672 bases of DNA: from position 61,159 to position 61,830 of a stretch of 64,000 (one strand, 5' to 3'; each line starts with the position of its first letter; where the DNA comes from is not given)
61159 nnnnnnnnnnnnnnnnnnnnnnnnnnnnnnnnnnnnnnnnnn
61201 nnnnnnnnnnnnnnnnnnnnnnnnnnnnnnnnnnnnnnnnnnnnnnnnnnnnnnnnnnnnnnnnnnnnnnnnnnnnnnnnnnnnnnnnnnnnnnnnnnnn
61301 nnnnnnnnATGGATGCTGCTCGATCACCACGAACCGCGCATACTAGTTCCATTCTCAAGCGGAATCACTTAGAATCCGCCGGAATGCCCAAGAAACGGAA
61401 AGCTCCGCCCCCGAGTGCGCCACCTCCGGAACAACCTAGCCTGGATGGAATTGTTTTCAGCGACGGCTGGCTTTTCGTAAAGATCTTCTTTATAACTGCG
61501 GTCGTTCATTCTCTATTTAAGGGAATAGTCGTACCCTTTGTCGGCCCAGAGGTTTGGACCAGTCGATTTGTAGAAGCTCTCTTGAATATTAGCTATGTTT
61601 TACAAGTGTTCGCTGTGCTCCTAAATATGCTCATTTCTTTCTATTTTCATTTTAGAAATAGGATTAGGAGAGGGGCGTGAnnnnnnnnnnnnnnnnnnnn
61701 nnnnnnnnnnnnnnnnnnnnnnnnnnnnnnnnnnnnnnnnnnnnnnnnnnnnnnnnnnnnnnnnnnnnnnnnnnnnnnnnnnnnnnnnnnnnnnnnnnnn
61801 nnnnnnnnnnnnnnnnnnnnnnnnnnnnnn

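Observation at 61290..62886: Low-GC two-gene membrane cassette between the groEL terminator and a REP cluster: best candidate for an undescribed system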

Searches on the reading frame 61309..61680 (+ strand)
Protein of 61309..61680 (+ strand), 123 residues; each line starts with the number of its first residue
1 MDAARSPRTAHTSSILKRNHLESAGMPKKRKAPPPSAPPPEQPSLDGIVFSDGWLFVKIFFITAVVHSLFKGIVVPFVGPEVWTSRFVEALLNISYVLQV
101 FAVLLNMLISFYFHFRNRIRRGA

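Call 4: search_protein_families(library=pfam, proteins=[window:61309-61680:+], max_evalue=1)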
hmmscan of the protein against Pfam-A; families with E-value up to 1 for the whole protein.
window:61309-61680:+ (123 aa): 0 families

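Call 5: search_protein_families(library=ncbifam, proteins=[window:61309-61680:+], max_evalue=1)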
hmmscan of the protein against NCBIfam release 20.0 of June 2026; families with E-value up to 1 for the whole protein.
window:61309-61680:+ (123 aa): 2 families
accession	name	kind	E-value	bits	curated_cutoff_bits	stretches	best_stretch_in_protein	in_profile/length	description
TIGR00701.1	TIGR00701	equivalog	0.033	14.3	138.05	1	46-108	73-138/142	protoporphyrinogen oxidase HemJ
NF047868.1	TrhA_N_extend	domain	0.17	11.5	200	1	58-114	7-62/269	TrhA extension/companion domain-containing protein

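Call 6: search_protein_families(library=padloc, proteins=[window:61309-61680:+], max_evalue=1)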
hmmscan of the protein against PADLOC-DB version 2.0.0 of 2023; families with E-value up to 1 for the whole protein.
window:61309-61680:+ (123 aa): 0 families
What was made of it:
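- On Known anti-phage defence systems: PADLOC-DB 2.0 gave no hit for A or B at E up to 1 (call 6).
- Closest known: Two-gene membrane-associated anti-phage modules found in defence islands. Different: No homology to any PADLOC model (call 6).
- There is no hit to any PADLOC model (call 6). There is no hit to toxin-antitoxin models in Pfam or PADLOC (calls 4, 6).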

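Call 7: search_protein_families(library=phrogs, proteins=[window:61309-61680:+], max_evalue=1)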
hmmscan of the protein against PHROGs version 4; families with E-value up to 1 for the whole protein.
window:61309-61680:+ (123 aa): 0 families

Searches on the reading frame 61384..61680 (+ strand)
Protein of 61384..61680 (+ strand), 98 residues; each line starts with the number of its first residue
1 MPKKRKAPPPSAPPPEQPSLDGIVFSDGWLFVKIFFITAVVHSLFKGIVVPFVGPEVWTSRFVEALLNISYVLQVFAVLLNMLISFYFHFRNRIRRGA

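Call 54: find_homologous_proteins(query=window:61384-61680:+, max_evalue=0.01)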
Query window:61384-61680:+ (98 aa): 2 proteins with E <= 0.01 among 4 candidates.
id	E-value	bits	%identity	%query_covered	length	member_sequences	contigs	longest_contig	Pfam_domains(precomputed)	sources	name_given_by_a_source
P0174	3.3e-58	212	100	100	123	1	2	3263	-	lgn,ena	-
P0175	5.7e-40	154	73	94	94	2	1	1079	-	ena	-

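Call 90: search_protein_families(library=pfam, alignment_id=A6, max_evalue=0.1)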
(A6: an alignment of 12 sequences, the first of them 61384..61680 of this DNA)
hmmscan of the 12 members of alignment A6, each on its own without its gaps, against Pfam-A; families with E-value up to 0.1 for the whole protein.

A. member 1, window:61384-61680:+ (98 aa): 0 families

B. families by the number of members that match (of 12 scanned): 3 families
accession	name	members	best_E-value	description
PF25471.1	TM_PetC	1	0.0021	Iron-sulfur subunit PetC transmembrane anchor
PF02468.20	PsbN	1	0.038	Photosystem II reaction centre N protein (psbN)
PF02790.20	COX2_TM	1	0.062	Cytochrome C oxidase subunit II, transmembrane domain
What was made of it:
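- Closest known: Class II holins and small two-helix membrane effectors. Different: There is no sequence match to any holin family in Pfam or PHROGs (calls 4, 7, 90).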

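Call 91: search_solved_structures(query=A6, max_evalue=10)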
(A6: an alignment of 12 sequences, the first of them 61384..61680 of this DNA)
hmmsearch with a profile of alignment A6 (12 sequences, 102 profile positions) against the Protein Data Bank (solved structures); distinct sequences matched with E-value up to 10: 18.
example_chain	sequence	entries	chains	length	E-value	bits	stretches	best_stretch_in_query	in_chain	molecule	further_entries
5z96_A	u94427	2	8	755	1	13.4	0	66-96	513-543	Short transient receptor potential channel 4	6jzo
7b0s_A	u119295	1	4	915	1.2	13.3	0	66-96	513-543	Transient receptor potential cation channel subfamily c member 4a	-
7b05_A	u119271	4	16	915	1.2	13.3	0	66-96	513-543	Transient receptor potential cation channel subfamily c member 4a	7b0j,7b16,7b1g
6g1k_A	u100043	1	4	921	1.2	13.2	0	66-96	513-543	Transient receptor potential cation channel subfamily c member 4a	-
9fxl_A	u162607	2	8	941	1.2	13.1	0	66-96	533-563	Transient receptor potential cation channel subfamily c member 4a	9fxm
9v6j_A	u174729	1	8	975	1.8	12.6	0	66-97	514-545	Short transient receptor potential channel 5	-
9m5v_A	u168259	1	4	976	1.8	12.6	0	66-97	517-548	Short transient receptor potential channel 5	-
8wpl_B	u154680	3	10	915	1.9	12.5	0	66-96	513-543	Short transient receptor potential channel 4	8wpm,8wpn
9m4w_A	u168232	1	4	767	2.2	12.3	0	66-97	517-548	Short transient receptor potential channel 5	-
6aei_A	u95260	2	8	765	2.3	12.3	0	66-97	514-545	Short transient receptor potential channel 5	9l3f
9g4y_A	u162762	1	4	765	2.3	12.3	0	66-97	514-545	Short transient receptor potential channel 5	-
7d4p_A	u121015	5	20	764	2.3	12.3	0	66-97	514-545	Short transient receptor potential channel 5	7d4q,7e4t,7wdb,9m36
9g50_A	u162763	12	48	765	2.3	12.3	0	66-97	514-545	Short transient receptor potential channel 5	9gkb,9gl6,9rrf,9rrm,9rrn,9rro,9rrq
7x6c_C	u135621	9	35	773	2.3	12.3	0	66-97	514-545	Short transient receptor potential channel 5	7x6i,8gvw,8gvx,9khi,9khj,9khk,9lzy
6ysn_A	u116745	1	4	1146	3.2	11.9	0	66-97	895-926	Maltose/maltodextrin-binding periplasmic protein,Short transient receptor potential channe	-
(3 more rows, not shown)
